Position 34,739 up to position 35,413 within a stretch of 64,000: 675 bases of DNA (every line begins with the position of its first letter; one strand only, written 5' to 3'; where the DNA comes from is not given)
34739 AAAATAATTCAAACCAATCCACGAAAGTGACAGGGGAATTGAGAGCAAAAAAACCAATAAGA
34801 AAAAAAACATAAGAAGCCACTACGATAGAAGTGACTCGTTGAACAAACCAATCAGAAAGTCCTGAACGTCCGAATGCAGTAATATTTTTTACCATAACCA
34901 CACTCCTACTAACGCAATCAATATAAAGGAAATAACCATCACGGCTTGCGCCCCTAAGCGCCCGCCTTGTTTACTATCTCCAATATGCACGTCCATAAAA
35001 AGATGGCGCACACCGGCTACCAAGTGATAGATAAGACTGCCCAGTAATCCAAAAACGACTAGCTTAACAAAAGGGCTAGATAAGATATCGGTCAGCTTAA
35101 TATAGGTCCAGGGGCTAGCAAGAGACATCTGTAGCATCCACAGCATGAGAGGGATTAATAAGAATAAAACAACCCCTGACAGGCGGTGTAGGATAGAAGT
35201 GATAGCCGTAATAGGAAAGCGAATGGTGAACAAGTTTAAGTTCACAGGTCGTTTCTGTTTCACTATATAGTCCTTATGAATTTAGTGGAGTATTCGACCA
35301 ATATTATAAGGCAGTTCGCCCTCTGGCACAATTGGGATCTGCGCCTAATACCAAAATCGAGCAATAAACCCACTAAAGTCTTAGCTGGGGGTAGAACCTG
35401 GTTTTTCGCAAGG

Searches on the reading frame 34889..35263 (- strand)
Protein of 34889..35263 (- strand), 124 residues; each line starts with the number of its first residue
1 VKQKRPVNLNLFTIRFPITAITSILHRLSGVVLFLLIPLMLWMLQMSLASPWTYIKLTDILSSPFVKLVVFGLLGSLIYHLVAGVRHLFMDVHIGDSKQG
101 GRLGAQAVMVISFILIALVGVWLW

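Call 15: search_protein_families(library=pfam, proteins=[window:34889-35263:-], max_evalue=0.001)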
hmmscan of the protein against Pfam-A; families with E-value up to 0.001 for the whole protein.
window:34889-35263:- (124 aa): 1 family
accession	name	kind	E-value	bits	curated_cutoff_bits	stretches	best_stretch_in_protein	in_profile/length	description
PF01127.27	Sdh_cyt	-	2.4e-26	92.7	25.8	1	1-118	1-121/122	Succinate dehydrogenase/Fumarate reductase transmembrane subunit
